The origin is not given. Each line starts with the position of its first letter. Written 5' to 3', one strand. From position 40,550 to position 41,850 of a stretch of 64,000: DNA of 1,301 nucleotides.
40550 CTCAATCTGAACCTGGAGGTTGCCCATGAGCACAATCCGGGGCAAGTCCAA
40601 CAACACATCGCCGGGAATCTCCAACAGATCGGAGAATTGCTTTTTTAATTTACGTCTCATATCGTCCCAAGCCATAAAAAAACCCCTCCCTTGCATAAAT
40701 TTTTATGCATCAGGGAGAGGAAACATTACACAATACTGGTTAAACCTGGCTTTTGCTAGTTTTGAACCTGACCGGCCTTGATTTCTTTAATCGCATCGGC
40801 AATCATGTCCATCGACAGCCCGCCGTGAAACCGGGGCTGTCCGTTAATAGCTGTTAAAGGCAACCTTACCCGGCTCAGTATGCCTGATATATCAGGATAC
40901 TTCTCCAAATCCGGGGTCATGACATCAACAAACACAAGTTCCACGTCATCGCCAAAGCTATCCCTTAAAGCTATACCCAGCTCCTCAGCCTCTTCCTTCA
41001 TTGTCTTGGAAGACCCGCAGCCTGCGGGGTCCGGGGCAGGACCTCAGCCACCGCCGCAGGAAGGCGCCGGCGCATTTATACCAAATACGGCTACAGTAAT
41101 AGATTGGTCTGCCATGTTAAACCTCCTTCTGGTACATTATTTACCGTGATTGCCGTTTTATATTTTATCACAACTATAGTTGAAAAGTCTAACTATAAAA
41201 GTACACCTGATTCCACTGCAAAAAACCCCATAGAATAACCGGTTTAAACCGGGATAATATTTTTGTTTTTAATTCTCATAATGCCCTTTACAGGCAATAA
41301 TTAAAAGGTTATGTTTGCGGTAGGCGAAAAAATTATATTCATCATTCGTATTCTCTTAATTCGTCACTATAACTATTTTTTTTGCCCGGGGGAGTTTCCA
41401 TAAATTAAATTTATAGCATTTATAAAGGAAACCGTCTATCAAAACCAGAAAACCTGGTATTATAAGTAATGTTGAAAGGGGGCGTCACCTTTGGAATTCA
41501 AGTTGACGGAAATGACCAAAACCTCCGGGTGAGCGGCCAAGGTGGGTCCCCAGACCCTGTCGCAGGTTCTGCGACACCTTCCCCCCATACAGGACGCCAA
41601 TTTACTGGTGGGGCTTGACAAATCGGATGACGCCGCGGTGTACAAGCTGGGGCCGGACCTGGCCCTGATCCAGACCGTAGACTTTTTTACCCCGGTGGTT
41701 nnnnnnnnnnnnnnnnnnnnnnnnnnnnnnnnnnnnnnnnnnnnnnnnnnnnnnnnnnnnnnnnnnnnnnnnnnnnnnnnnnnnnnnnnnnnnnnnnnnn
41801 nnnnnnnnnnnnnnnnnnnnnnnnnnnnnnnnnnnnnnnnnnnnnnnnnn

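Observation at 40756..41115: An ORF listed as 81 aa appears to be a 119-codon UGA-containing small redox selenoprotein (SCGGG-U)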

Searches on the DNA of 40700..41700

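Call 42: search_rna_families(source=window, start=40700, end=41700, threshold=evalue, max_evalue=10, show_alignments=3)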
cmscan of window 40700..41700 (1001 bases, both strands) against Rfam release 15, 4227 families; matches with E-value up to 10: 4.
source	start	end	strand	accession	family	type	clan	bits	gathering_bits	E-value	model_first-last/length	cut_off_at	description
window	41306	41375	-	RF00311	snoZ188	Gene; snRNA; snoRNA; CD-box;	-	22.3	50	0.085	1-123/123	no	Small nucleolar RNA Z188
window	41219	41329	-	RF00616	LhrC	Gene; sRNA;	CL00114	20.9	110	2.1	1-111/111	no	Listeria LhrC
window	40784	40841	+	RF01519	CC0196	Gene; sRNA;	-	16.1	35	0.77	1-58/58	no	Caulobacter sRNA CC0196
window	40952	41068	-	RF00166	PrrB_RsmZ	Gene; sRNA;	CL00106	14.4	44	1.1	1-133/133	no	PrrB/RsmZ RNA family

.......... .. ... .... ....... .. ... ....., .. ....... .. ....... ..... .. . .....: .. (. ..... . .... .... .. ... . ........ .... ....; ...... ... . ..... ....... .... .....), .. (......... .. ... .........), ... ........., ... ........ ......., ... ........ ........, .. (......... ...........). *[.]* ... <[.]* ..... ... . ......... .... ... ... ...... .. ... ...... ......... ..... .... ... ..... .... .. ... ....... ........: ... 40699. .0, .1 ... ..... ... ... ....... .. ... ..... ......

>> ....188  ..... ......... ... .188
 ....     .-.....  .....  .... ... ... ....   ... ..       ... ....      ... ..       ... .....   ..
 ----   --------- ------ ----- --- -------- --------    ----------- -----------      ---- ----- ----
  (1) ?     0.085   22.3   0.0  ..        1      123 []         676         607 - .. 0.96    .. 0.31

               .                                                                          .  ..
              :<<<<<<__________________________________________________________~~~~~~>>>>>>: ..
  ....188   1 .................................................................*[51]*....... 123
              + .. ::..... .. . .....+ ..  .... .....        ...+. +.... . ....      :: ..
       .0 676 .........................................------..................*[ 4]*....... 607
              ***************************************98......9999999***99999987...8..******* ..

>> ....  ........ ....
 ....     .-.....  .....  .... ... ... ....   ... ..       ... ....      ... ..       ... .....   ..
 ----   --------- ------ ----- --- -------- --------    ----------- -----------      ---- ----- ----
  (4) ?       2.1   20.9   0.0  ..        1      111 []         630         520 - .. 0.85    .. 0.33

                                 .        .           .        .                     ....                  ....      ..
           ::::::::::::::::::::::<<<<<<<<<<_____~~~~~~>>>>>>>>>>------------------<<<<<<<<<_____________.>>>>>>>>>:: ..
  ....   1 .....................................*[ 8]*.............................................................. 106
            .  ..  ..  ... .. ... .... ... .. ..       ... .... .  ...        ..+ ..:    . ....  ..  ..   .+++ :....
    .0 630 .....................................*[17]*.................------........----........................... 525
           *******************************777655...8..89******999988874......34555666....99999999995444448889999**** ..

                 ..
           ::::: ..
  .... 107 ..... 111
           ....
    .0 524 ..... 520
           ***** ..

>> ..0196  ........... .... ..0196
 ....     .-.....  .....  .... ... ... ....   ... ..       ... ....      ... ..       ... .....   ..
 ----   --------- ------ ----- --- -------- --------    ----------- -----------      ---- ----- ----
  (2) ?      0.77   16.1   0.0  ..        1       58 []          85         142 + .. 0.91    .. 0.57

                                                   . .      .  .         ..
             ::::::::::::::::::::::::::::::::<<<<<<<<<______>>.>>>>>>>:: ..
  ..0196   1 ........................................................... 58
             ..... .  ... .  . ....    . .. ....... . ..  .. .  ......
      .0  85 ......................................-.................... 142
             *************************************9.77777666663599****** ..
